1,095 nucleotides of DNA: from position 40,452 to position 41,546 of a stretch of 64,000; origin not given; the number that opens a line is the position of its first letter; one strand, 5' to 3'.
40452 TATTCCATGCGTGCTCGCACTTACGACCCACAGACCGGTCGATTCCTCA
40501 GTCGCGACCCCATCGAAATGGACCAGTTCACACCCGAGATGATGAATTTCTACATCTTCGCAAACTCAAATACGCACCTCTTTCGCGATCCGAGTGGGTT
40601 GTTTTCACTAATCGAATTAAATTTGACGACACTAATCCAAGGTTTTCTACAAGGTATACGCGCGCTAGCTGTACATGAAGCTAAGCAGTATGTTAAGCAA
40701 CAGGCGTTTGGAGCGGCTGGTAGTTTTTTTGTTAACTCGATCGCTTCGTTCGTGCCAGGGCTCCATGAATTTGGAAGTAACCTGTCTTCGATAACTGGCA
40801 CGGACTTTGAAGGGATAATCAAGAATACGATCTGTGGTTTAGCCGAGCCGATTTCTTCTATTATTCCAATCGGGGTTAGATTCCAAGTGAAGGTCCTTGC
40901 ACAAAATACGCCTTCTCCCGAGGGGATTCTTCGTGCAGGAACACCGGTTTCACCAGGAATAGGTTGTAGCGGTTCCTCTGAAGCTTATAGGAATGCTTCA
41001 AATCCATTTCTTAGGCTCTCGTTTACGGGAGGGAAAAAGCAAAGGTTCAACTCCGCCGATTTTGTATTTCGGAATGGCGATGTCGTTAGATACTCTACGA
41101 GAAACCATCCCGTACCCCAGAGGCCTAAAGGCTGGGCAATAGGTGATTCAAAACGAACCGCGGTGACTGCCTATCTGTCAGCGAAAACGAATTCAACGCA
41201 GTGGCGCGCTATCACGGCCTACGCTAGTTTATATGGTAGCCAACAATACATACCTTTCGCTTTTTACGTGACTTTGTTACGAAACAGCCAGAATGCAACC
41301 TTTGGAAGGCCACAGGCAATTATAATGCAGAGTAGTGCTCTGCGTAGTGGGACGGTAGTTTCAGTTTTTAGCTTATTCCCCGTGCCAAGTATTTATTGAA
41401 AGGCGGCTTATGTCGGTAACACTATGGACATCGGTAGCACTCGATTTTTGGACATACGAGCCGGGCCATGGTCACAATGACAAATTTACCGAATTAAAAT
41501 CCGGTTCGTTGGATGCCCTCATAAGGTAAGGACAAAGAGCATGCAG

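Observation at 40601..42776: Novel C-terminal toxin module followed by two ankyrin-repeat candidate immunity proteins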

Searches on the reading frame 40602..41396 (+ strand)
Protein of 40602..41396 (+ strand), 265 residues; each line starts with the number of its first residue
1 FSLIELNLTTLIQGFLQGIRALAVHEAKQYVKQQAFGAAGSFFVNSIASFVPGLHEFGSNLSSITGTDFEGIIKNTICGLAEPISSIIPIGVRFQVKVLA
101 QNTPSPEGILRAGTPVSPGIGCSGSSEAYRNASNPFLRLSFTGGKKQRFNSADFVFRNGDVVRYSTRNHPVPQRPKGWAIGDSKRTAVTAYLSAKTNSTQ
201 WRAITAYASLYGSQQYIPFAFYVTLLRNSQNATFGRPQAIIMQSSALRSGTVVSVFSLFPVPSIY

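Call 10: search_protein_families(library=pfam, proteins=[window:40602-41396:+], max_evalue=1)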
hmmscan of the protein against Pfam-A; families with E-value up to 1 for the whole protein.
window:40602-41396:+ (265 aa): 0 families

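Call 11: search_protein_families(library=ncbifam, proteins=[window:40602-41396:+], max_evalue=1)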
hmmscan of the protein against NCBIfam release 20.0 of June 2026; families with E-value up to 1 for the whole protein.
window:40602-41396:+ (265 aa): 0 families

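Call 12: find_homologous_proteins(query=window:40602-41396:+)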
Query window:40602-41396:+: 628 candidates shared short words with the query, none scored E <= 0.001.

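Call 16: search_solved_structures(query=window:40602-41396:+, max_evalue=10)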
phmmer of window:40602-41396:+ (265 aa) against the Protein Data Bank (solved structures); distinct sequences matched with E-value up to 10: 0.

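Call 17: search_protein_families(library=padloc, proteins=[window:40602-41396:+], max_evalue=1)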
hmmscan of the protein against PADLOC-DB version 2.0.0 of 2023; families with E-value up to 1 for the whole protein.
window:40602-41396:+ (265 aa): 0 families

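Call 21: search_protein_representatives(protein=window:40602-41396:+)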
Query: 265 residues. Proteins with E-value up to 0.001 (for the whole library): 32; up to 1e-10: 0; up to 1e-30: 0. The best 32 are listed.
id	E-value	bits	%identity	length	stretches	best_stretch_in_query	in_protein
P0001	2.1e-10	56.6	31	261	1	1-257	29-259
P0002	3.9e-10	55.7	34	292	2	1-127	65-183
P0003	8.0e-09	51.4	28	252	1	3-233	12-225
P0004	8.4e-09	51.4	36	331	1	1-231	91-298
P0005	3.1e-08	49.5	33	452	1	1-228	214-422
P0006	5.6e-08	48.7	32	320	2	131-250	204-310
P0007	5.1e-07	45.5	28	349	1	1-258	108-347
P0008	8.9e-07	44.7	27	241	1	2-259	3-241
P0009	1.6e-06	43.9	29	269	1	1-231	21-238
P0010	1.8e-06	43.7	30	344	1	1-230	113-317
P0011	2.3e-06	43.3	34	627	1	1-228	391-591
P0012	3.1e-06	43.0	34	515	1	1-221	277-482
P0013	8.5e-06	41.5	37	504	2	167-258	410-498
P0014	1.4e-05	40.8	36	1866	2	1-83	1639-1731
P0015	1.5e-05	40.7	32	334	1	1-229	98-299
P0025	2.7e-04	36.6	26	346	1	1-261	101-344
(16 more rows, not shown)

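Call 28: find_homologous_proteins(query=A1)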
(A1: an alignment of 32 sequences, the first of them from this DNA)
Query A1 (32 sequences) (265 aa, profile of the alignment): 5 proteins with E <= 0.001 among 4502 candidates.
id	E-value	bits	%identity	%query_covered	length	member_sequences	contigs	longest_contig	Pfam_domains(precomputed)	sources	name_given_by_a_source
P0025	3.4e-67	244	24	98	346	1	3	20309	-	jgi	jgi:RHS repeat-associated protein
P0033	1.5e-65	239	26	99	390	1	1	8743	PF25023.2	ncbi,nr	ncbi:MAG: RHS repeat-associated core domain-containing protein, partial [Kamptonema sp. SIO1D9]|nr:R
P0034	1.0e-64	236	26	98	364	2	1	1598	PF25023.2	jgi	jgi:RHS repeat-associated protein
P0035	1.2e-63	233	24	98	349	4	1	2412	PF25023.2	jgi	jgi:RHS repeat-associated protein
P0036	7.0e-23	99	28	42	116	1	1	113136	-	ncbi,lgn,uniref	ncbi:MAG: hypothetical protein V7L01_16940 [Nostoc sp.]|uniref:hypothetical protein n=1 Tax=Nostoc s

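Call 29: search_solved_structures(query=A1, max_evalue=10, show_alignments=2)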
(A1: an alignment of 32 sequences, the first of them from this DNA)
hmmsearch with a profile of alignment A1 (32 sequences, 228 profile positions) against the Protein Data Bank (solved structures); distinct sequences matched with E-value up to 10: 1.
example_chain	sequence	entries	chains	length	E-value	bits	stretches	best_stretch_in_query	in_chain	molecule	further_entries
8ugc_A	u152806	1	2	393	3.5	10.3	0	18-78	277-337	FD15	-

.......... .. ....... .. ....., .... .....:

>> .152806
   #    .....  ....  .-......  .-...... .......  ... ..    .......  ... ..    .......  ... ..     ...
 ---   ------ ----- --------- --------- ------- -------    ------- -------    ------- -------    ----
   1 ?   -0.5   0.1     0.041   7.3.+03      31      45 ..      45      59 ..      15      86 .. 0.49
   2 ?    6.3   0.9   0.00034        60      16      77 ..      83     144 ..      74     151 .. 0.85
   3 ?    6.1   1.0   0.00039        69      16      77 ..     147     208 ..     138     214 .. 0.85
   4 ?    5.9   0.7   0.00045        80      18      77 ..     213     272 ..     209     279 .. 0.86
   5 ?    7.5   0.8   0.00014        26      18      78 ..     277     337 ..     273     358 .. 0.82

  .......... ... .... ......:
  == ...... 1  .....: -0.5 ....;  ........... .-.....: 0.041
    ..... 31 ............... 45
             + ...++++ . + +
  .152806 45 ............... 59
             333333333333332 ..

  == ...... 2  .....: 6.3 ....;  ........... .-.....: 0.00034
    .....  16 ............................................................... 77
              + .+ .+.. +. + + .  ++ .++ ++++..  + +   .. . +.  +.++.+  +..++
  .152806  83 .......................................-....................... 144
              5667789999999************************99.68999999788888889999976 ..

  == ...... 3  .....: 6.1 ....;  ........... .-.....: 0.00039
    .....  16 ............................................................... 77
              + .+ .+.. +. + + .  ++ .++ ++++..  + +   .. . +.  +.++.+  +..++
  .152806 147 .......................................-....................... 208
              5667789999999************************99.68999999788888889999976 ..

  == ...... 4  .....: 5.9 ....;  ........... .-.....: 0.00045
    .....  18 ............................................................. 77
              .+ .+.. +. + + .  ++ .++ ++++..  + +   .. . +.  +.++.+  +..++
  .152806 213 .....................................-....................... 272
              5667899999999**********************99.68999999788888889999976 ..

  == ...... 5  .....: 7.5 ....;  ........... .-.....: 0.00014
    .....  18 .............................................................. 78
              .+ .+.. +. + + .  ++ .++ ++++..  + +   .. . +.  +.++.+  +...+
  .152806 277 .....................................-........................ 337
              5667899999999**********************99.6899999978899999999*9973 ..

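Call 31: find_encoding_contigs(protein=P0025, flank=4000, max_places=3)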
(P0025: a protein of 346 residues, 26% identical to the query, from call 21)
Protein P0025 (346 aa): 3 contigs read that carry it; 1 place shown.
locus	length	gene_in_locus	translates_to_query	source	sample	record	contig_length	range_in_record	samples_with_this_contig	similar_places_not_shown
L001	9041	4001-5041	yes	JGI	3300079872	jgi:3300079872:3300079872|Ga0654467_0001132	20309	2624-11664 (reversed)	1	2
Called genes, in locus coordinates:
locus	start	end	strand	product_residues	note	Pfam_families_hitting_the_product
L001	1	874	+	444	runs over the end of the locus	PF05593:RHS_repeat (faint), PF25023:TEN_YD-shell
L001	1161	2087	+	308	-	PF12796:Ank_2 (weak), PF13606:Ank_3 (faint), PF12796:Ank_2, PF13637:Ank_4 (weak), PF13857:Ank_5, PF00023:Ank, PF12796:Ank_2, PF13857:Ank_5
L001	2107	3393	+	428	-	PF05593:RHS_repeat (faint), PF25023:TEN_YD-shell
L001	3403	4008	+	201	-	-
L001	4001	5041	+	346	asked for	-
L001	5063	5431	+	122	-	PF12796:Ank_2, PF13637:Ank_4 (weak), PF13857:Ank_5, PF00023:Ank, PF13606:Ank_3 (faint), PF13637:Ank_4 (weak)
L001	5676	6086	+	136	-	PF13613:HTH_Tnp_4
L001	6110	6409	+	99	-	PF13359:DDE_Tnp_4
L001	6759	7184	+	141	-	-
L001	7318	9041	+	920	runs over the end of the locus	PF25023:TEN_YD-shell (weak), PF05593:RHS_repeat (weak), PF25023:TEN_YD-shell, PF13403:Hint_2 (faint), PF07591:PT-HINT, PF14890:Intein_splicing (faint)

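Call 32: find_encoding_contigs(protein=P0033, flank=4000, max_places=3)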
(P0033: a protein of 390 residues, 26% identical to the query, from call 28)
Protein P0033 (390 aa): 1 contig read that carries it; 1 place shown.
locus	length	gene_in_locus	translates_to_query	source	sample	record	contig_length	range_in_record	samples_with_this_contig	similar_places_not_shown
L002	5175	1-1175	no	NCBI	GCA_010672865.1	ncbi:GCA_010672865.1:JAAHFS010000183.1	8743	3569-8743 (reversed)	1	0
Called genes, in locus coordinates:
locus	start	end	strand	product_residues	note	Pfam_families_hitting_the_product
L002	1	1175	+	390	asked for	PF25023:TEN_YD-shell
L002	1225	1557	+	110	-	PF13606:Ank_3 (faint), PF12796:Ank_2, PF13637:Ank_4, PF13857:Ank_5 (weak), PF00023:Ank (weak), PF13637:Ank_4 (weak)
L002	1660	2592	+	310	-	-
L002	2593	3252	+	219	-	-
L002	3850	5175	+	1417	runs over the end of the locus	PF25023:TEN_YD-shell, PF05593:RHS_repeat, PF25023:TEN_YD-shell (weak), PF05593:RHS_repeat, PF25023:TEN_YD-shell (weak), PF05593:RHS_repeat (weak), PF25023:TEN_YD-shell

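Call 33: find_encoding_contigs(protein=P0036, flank=5000, max_places=3)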
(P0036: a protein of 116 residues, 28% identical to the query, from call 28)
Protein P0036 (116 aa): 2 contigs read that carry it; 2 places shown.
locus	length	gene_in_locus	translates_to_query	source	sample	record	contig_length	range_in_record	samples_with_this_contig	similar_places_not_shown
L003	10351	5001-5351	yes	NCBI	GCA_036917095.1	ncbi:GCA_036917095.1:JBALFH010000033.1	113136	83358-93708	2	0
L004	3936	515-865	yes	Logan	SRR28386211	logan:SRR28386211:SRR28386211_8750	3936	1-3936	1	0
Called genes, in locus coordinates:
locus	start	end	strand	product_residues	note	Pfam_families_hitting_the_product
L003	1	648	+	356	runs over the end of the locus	PF13439:Glyco_transf_4, PF13579:Glyco_trans_4_4, PF00534:Glycos_transf_1, PF13692:Glyco_trans_1_4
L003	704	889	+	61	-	-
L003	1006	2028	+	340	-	PF08240:ADH_N, PF16912:Glu_dehyd_C, PF00107:ADH_zinc_N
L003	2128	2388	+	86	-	-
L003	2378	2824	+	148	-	PF01844:HNH, PF14279:HNH_5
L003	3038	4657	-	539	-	PF02366:PMT, PF13231:PMT_2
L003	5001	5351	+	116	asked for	-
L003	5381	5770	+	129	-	PF12796:Ank_2, PF13606:Ank_3 (faint), PF13637:Ank_4, PF13857:Ank_5, PF00023:Ank, PF13637:Ank_4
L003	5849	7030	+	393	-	-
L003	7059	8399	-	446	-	PF00239:Resolvase, PF07508:Recombinase, PF13408:Zn_ribbon_recom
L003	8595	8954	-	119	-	PF00903:Glyoxalase, PF12681:Glyoxalase_2 (weak), PF13669:Glyoxalase_4, PF22677:Ble-like_N (weak)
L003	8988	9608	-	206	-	PF05685:Uma2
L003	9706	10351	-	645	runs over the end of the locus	-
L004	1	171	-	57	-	?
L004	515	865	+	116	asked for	-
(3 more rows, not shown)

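Call 34: find_encoding_contigs(protein=P0035, flank=4000, max_places=3)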
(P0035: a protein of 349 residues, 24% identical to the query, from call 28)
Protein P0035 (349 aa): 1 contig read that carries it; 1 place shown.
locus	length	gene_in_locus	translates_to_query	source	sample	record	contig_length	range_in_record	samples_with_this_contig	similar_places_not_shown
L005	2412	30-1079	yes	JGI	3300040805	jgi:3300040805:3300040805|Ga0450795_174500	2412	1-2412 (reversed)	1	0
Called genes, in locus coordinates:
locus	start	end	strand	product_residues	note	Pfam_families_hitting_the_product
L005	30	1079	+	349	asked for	PF25023:TEN_YD-shell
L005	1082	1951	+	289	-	PF24521:Ank_KRIT1 (faint), PF12796:Ank_2, PF13637:Ank_4 (weak), PF12796:Ank_2, PF13637:Ank_4 (weak), PF12796:Ank_2, PF13637:Ank_4 (weak), PF13857:Ank_5, +2 more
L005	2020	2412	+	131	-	?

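Call 41: predict_structure(alignment_id=A1)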
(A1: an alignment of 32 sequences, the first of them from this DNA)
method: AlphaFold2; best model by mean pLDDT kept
length: 265 residues; sequences in the alignment: 32
mean_pLDDT: 75.2   pTM: 0.73
mean pLDDT of the five models: 75.2, 73.6, 72.6, 71.9, 71.6
residues with pLDDT >= 90: 78; 70-90: 84; 50-70: 67; < 50: 36
segments of 3 or more residues with pLDDT < 50: 1-9, 11-34
pLDDT, mean of each block of 10 residues (from residue 1): 43 43 43 52 65 66 81 89 84 92 86 90 71 58 73 89 63 80 92 91 94 88 80 75 92 87 53
secondary structure, 60 per line:
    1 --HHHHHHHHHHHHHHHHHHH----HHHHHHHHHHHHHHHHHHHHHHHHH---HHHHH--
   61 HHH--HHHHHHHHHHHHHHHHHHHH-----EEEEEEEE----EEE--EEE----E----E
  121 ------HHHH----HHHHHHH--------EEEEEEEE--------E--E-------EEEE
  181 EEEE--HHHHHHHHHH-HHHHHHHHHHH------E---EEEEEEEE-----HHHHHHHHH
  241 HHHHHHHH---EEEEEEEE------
elements in order: H3-21 H26-50 H54-58 H66-85 E91-98 E103-105 E108-110 H127-130 H135-141 E150-157 E177-184 H187-196 H198-208 E219-226 H232-248 E252-259

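Call 44: fold_search(model_id=the predicted structure, library=pdb)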
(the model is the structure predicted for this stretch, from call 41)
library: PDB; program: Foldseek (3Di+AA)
matches with E <= 10: 607; with E <= 0.001: 0
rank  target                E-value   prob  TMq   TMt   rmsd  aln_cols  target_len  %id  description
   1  3age_B                4.7e-02  0.15  0.17  0.12  19.0       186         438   13  Crystal structure of Mglu in its L-glutamate binding form in the presence of 4.3M NaCl (released 2011-04-13)
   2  4djd_D                8.7e-02  0.23  0.19  0.16   9.3       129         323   10  Crystal structure of folate-free corrinoid iron-sulfur protein (CFeSP) in complex with its methyltransferase (MeTr) (released 2012-03-14)
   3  2olj_A                9.9e-02  0.08  0.15  0.17  14.5       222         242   13  ABC Protein ArtP in complex with ADP/Mg2+ (released 2008-01-15)
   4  4zqu_A                1.2e-01  0.54  0.20  0.38   5.9       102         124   17  CdiA-CT/CdiI toxin and immunity complex from Yersinia pseudotuberculosis (released 2015-10-28)
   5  5x3x_a                1.3e-01  0.07  0.15  0.14  14.5       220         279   12  2.8A resolution structure of a cobalt energy-coupling factor transporter-CbiMQO (released 2017-04-05)
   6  4cw7_H                1.7e-01  0.16  0.17  0.30  13.4       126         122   13  Structure of the Fap7-Rps14 complex in complex with ATP (released 2014-05-28)
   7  7z15_K                2.0e-01  0.08  0.16  0.18  15.0       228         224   11  E. coli C-P lyase bound to a PhnK/PhnL dual ABC dimer and ADP + Pi (released 2022-06-22)
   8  5x41_B                2.0e-01  0.06  0.15  0.15  14.8       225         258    9  3.5A resolution structure of a cobalt energy-coupling factor transporter using LCP method-CbiMQO (released 2017-04-19)
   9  3ih9_A                2.4e-01  0.09  0.18  0.12  16.3       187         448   14  Crystal Structure Analysis of Mglu in its tris form (released 2010-01-19)
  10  5x3x_A                2.4e-01  0.06  0.15  0.15  14.4       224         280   11  2.8A resolution structure of a cobalt energy-coupling factor transporter-CbiMQO (released 2017-04-05)
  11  8cal                  2.7e-01  0.06  0.16  0.16  13.4       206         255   10  Crystal structure of dehydrogenase domain of Cylindrospermum stagnale NADPH-Oxidase 5 (NOX5) in complex with M34 (released 2023-09-27)
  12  4cvn_G                3.0e-01  0.12  0.16  0.29  13.8       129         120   14  Structure of the Fap7-Rps14 complex (released 2014-05-28)
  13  8cap_C                3.0e-01  0.06  0.15  0.16  15.1       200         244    7  Crystal structure of dehydrogenase domain of Cylindrospermum stagnale NADPH-Oxidase 5 (NOX5) in complex with CB28 (released 2023-09-27)
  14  7ze5_C                3.2e-01  0.04  0.14  0.08  13.7       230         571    9  Occ(apo/return) conformation of CydDC mutant (E500Q.C) in ATP(CydC)/AMP-PNP(CydD) bound state (Dataset-23) (released 2023-04-19)
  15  4cvn_F                3.4e-01  0.13  0.17  0.30  13.5       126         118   13  Structure of the Fap7-Rps14 complex (released 2014-05-28)
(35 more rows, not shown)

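Call 46: search_protein_families(library=pfam, alignment_id=A1, max_evalue=1)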
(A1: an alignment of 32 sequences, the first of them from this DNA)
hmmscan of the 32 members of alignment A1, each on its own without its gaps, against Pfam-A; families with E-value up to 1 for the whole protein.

A. member 1, seq(265 aa): 0 families

B. families by the number of members that match (of 32 scanned): 9 families
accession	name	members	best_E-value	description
PF16873.10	AbiGii_2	1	0.015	Putative abortive phage resistance protein AbiGii toxin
PF16350.10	FAO_M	1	0.017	FAD dependent oxidoreductase central domain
PF19529.4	DUF6057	1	0.041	Family of unknown function (DUF6057)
PF02272.25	DHHA1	1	0.057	DHHA1 domain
PF13730.12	HTH_36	1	0.13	Helix-turn-helix domain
PF19946.4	DUF6408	1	0.18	Family of unknown function (DUF6408)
PF00534.26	Glycos_transf_1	1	0.2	Glycosyl transferases group 1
PF20058.4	DUF6457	1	0.21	Domain of unknown function (DUF6457)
PF00833.23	Ribosomal_S17e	1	0.28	Ribosomal S17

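Call 61: find_encoding_contigs(protein=P0001, flank=3000, max_places=2)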
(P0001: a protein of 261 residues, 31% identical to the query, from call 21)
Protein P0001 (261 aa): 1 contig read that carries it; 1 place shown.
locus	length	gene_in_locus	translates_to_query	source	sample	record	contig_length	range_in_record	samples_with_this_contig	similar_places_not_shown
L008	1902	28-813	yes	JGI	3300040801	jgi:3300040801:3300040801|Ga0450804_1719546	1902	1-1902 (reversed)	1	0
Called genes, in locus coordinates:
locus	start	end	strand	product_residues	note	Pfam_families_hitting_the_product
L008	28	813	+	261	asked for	-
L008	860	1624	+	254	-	PF12796:Ank_2, PF13637:Ank_4 (weak), PF00023:Ank (weak), PF12796:Ank_2, PF13637:Ank_4 (weak), PF12796:Ank_2, PF13857:Ank_5, PF00023:Ank (weak), +4 more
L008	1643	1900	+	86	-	?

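Call 62: find_encoding_contigs(protein=P0034, flank=3000, max_places=2)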
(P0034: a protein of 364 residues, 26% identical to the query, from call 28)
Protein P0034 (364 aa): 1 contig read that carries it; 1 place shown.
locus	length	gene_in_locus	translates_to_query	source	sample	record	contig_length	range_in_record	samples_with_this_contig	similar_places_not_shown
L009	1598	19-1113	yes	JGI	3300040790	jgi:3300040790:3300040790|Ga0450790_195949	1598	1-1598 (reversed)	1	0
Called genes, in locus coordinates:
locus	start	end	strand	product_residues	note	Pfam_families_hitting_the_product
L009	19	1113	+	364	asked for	PF25023:TEN_YD-shell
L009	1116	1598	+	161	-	?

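Call 63: find_encoding_contigs(protein=P0002, flank=3000, max_places=2)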
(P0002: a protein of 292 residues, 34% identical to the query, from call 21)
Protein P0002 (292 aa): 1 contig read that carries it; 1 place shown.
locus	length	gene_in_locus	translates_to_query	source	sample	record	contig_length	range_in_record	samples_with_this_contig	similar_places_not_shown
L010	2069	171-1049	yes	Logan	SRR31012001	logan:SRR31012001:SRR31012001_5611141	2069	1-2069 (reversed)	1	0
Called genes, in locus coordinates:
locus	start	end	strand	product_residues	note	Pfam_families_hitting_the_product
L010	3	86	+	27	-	?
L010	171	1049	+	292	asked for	-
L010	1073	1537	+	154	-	PF24521:Ank_KRIT1 (faint), PF12796:Ank_2, PF13637:Ank_4, PF13857:Ank_5, PF00023:Ank, PF13606:Ank_3 (weak)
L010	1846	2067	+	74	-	?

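Call 64: find_encoding_contigs(protein=P0004, flank=3000, max_places=2)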
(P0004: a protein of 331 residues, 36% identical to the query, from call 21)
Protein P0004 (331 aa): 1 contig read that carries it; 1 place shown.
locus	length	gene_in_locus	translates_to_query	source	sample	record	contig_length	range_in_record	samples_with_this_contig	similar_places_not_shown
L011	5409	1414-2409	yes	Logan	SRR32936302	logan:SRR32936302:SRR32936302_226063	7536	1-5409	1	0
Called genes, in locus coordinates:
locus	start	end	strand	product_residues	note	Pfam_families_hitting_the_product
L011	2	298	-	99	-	?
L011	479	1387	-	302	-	PF02899:Phage_int_SAM_1, PF13495:Phage_int_SAM_4, PF00589:Phage_integrase, PF22823:MrpR_C_cat (weak)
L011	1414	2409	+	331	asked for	PF25023:TEN_YD-shell (weak)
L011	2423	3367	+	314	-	PF23745:ANK_LRRK2 (faint), PF12796:Ank_2, PF12796:Ank_2, PF13637:Ank_4, PF13857:Ank_5 (weak), PF00023:Ank (weak), PF12796:Ank_2, PF13857:Ank_5 (weak), +3 more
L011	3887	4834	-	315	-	PF25168:Beta-prop_WDR36-Utp21_2nd, PF25391:WD40_Gbeta, PF25174:Beta-prop_THOC3, PF25175:Beta-prop_WDR5, PF24807:WD40_CDC20-Fz, PF25173:Beta-prop_WDR3_1st, PF25174:Beta-prop_THOC3, PF25175:Beta-prop_WDR5, +32 more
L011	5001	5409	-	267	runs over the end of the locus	PF13606:Ank_3 (faint), PF13637:Ank_4 (faint), PF12796:Ank_2, PF13857:Ank_5 (weak), PF00023:Ank (weak)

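Call 65: find_encoding_contigs(protein=P0011, flank=3000, max_places=2)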
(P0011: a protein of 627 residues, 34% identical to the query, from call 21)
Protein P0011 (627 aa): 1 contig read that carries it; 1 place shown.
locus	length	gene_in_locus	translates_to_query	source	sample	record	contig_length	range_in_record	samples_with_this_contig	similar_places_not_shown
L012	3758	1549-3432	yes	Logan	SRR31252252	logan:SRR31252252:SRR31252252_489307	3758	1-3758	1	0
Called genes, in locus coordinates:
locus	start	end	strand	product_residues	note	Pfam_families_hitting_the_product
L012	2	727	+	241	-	?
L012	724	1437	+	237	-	PF12796:Ank_2, PF13606:Ank_3 (faint), PF00023:Ank (weak), PF12796:Ank_2, PF13637:Ank_4 (weak), PF13857:Ank_5, PF00023:Ank (weak), PF13637:Ank_4 (weak), +1 more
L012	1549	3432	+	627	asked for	PF05593:RHS_repeat, PF25023:TEN_YD-shell, PF05593:RHS_repeat (weak)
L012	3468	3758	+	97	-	?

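Call 66: find_encoding_contigs(protein=P0013, flank=3000, max_places=2)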
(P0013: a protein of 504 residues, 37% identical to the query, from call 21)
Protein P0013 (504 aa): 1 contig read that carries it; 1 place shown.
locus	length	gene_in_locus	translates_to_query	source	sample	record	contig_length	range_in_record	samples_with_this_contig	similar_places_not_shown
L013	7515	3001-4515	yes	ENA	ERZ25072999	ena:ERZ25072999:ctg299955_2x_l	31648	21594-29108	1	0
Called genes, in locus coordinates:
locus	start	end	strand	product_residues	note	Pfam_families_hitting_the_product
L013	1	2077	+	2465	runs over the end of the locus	PF18911:PKD_4, PF17517:IgGFc_binding, PF17892:Cadherin_5, PF17963:Big_9, PF05345:He_PIG, PF05593:RHS_repeat, PF25023:TEN_YD-shell, PF25023:TEN_YD-shell, +9 more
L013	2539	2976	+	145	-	-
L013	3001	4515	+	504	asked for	PF05593:RHS_repeat (faint), PF25023:TEN_YD-shell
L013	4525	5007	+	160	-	PF13857:Ank_5 (faint), PF24521:Ank_KRIT1 (weak), PF12796:Ank_2, PF13637:Ank_4, PF00023:Ank (weak), PF12796:Ank_2, PF13637:Ank_4, PF00023:Ank (weak), +1 more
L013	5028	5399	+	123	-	-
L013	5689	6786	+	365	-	PF25023:TEN_YD-shell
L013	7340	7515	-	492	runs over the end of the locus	-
